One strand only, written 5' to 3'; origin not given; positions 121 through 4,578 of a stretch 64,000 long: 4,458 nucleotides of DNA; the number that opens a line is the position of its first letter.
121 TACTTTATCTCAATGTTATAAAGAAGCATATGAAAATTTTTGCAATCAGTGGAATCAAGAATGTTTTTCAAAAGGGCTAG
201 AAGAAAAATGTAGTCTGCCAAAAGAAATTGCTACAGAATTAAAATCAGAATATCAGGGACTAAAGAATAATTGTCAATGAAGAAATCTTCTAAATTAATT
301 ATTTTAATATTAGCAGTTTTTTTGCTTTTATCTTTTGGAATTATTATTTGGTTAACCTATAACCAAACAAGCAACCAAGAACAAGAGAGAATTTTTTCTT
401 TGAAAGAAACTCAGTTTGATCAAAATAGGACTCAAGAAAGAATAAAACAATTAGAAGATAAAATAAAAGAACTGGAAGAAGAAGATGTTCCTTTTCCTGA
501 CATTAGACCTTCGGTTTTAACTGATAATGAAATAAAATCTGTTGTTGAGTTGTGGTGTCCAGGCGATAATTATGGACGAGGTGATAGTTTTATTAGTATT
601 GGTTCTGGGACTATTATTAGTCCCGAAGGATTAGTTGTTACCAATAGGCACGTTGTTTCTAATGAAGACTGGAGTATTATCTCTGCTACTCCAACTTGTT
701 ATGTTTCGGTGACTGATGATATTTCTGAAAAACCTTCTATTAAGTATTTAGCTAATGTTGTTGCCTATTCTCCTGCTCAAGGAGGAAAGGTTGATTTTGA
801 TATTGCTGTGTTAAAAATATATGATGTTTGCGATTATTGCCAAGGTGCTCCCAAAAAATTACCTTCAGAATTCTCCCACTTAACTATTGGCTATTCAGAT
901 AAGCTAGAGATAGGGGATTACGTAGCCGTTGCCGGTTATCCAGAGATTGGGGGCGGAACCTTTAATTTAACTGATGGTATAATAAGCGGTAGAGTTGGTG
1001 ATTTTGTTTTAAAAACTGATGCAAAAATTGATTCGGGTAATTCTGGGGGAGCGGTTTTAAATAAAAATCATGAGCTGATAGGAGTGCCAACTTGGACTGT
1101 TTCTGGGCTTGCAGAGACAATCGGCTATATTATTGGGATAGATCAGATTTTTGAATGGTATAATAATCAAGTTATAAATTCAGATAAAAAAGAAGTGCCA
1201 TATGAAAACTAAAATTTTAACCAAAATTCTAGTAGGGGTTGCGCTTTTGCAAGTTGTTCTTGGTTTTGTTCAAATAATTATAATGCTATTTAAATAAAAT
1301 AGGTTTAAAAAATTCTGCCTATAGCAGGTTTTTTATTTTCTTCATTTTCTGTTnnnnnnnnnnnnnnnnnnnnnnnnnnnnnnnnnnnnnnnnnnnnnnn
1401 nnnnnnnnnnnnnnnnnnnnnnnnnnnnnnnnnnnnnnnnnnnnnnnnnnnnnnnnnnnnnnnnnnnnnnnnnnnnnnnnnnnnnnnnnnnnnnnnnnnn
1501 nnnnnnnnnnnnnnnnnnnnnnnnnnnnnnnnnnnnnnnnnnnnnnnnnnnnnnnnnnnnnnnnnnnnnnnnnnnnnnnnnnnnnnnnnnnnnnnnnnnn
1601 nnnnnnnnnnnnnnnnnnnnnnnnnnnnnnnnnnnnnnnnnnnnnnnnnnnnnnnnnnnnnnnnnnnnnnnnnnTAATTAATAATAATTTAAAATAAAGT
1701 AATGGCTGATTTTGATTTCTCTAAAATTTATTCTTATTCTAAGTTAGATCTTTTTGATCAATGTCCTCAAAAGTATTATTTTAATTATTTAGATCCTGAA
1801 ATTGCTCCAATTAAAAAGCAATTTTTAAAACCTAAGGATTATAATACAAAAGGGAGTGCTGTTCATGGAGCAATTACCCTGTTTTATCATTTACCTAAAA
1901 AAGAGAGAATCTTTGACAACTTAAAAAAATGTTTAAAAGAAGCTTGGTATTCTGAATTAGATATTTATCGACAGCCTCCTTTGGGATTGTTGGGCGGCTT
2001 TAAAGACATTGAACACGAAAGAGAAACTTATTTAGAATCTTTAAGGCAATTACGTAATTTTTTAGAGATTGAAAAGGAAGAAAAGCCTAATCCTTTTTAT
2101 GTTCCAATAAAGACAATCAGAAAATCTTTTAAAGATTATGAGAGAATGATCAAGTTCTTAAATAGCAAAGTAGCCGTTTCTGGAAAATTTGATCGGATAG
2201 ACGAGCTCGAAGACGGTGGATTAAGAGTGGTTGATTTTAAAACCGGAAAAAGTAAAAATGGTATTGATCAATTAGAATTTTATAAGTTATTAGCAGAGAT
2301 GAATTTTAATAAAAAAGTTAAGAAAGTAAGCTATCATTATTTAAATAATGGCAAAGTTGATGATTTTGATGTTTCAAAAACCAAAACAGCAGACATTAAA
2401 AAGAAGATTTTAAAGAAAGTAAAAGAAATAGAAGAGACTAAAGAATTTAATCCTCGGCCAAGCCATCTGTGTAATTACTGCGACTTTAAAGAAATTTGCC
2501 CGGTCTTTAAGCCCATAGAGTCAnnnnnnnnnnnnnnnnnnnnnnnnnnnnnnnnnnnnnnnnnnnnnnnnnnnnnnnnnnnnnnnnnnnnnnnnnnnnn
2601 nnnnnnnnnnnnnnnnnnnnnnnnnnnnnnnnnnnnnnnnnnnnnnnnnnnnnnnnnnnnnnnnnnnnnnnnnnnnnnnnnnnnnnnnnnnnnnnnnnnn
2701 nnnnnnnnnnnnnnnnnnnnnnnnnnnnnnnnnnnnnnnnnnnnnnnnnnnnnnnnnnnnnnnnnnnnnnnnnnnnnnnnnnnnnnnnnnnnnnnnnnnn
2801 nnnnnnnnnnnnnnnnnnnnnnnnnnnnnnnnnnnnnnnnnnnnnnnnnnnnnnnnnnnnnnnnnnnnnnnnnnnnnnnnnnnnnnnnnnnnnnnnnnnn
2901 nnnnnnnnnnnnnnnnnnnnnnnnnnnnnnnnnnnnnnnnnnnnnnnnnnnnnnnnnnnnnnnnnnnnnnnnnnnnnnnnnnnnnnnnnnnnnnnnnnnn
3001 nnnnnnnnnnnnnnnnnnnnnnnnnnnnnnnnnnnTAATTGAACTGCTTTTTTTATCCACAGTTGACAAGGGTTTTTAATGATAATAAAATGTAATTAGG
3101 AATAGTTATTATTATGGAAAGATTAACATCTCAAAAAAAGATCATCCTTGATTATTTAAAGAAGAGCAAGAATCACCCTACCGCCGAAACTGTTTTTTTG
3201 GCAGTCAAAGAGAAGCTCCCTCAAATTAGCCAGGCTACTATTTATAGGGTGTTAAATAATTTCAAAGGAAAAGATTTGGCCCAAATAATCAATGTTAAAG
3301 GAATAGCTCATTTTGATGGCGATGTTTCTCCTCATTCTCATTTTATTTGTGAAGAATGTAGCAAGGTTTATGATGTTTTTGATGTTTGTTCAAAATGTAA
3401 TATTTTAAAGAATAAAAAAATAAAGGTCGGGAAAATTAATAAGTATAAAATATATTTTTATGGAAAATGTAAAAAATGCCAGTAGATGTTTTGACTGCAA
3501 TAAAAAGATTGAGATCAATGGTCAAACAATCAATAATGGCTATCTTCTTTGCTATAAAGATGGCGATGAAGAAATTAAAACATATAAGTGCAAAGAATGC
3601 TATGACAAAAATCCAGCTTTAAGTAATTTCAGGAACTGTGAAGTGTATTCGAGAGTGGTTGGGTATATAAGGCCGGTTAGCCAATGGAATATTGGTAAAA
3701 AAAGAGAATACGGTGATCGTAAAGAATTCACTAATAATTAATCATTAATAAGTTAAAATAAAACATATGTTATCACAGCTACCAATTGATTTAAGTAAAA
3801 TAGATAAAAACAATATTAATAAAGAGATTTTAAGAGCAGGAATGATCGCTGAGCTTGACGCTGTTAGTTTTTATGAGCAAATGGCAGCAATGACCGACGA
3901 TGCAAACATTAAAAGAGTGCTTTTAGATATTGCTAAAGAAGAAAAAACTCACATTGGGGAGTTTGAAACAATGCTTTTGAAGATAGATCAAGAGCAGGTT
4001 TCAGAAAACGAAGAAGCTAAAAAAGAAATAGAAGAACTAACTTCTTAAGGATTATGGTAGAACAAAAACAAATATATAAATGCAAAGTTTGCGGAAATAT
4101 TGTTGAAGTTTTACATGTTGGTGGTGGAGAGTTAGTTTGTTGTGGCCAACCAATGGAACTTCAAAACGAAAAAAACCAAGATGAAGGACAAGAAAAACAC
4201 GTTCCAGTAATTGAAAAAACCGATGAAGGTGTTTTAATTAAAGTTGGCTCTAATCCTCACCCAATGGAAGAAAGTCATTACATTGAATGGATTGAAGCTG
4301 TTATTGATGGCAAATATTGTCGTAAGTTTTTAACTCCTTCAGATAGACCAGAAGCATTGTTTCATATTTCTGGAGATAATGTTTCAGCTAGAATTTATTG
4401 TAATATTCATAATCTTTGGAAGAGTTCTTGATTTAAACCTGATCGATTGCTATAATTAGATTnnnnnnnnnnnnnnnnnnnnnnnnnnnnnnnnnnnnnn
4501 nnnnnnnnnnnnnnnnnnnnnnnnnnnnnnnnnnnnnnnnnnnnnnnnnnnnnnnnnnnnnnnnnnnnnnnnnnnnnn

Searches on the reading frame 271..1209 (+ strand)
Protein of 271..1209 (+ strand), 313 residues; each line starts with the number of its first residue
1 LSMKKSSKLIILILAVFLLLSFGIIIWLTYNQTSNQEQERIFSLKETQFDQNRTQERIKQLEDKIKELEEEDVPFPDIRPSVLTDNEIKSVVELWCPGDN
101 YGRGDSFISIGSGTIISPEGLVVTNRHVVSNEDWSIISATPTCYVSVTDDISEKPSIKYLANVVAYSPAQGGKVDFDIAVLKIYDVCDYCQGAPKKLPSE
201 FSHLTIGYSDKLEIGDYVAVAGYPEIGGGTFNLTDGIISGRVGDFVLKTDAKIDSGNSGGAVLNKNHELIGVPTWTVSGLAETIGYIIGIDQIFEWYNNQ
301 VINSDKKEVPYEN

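Call 65: search_protein_families(library=pfam, proteins=[window:271-1209:+], max_evalue=0.00001)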
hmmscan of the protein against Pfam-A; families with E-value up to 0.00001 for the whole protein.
window:271-1209:+ (313 aa): 3 families
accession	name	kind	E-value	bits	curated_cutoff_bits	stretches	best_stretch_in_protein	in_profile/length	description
PF13365.12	Trypsin_2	-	7.6e-23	82.3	27.6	1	111-272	1-144/144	Trypsin-like peptidase domain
PF00089.32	Trypsin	-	8.2e-12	45.9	20.6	1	111-296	27-219/220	Trypsin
PF10459.15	Peptidase_S46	-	1.8e-07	30.7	22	0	107-130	45-68/698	Peptidase S46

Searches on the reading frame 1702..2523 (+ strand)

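Call 65: search_protein_families(library=pfam, proteins=[window:1702-2523:+], max_evalue=0.00001)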
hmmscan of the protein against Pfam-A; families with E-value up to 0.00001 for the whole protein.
window:1702-2523:+ (274 aa): 2 families
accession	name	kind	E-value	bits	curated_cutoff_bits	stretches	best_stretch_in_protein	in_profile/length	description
PF12705.13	PDDEXK_1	-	2.8e-30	106.5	22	1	11-267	3-247/247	PD-(D/E)XK nuclease superfamily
PF01930.23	Cas_Cas4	-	9e-07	29.6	22.7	1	156-266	52-158/160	Domain of unknown function DUF83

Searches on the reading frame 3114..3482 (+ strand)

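Call 65: search_protein_families(library=pfam, proteins=[window:3114-3482:+], max_evalue=0.00001)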
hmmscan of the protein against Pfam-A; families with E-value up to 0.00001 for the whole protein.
window:3114-3482:+ (123 aa): 1 family
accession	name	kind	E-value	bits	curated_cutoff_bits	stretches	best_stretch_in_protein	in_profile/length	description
PF01475.25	FUR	-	6.1e-21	75.2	23.1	1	3-91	5-96/121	Ferric uptake regulator family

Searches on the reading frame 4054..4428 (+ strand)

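Call 65: search_protein_families(library=pfam, proteins=[window:4054-4428:+], max_evalue=0.00001)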
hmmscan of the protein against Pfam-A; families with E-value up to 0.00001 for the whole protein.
window:4054-4428:+ (125 aa): 2 families
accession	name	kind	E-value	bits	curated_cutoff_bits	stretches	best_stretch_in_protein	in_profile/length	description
PF06397.17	Desulfoferrod_N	-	1.7e-19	69.6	23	1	3-36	2-35/36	Desulfoferrodoxin, N-terminal domain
PF01880.24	Desulfoferrodox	-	5.2e-19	69.1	22.2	1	42-124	2-97/98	Desulfoferrodoxin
